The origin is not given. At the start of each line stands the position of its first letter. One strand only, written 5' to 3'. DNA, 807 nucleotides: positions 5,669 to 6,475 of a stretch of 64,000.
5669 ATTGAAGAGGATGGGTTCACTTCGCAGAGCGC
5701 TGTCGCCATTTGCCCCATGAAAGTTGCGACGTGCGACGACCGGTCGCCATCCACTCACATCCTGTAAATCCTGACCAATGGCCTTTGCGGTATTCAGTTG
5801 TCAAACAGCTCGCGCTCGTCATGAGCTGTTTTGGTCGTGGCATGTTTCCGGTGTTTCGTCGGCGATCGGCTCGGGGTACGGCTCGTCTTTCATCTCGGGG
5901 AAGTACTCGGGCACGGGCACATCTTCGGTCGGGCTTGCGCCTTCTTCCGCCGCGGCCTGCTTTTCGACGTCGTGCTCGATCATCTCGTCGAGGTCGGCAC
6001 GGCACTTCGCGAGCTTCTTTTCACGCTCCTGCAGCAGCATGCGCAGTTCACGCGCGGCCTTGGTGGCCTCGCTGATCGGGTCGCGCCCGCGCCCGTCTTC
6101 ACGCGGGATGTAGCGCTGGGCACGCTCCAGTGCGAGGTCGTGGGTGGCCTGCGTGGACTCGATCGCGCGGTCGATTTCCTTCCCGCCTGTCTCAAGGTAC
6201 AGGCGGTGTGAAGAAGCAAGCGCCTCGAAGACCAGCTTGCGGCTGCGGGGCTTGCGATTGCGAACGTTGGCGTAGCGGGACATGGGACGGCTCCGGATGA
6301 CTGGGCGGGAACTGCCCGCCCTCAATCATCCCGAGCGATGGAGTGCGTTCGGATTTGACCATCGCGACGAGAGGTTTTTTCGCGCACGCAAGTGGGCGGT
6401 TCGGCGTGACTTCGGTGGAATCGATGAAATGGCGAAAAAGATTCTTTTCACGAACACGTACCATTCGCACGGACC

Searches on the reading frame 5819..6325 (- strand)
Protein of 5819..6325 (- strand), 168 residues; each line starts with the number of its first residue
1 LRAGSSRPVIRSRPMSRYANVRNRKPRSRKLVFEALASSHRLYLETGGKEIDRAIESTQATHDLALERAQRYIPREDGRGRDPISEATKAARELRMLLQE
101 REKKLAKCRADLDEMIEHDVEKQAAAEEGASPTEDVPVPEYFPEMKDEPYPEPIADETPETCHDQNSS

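Call 3: search_protein_families(library=pfam, proteins=[window:5819-6325:-], max_evalue=0.1)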
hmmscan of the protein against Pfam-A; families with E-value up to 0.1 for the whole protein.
window:5819-6325:- (168 aa): 0 families

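Call 4: search_protein_families(library=ncbifam, proteins=[window:5819-6325:-], max_evalue=0.1)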
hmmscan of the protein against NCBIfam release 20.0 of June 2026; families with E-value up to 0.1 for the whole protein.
window:5819-6325:- (168 aa): 1 family
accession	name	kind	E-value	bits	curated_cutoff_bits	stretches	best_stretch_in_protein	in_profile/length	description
NF002924.0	PRK03562.1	equivalog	0.012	14.1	752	1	9-127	497-616/623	glutathione-regulated potassium-efflux system protein KefC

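Call 68: search_protein_families(library=padloc, proteins=[window:5819-6325:-], max_evalue=0.001)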
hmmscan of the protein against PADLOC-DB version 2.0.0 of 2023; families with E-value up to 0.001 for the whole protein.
window:5819-6325:- (168 aa): 0 families
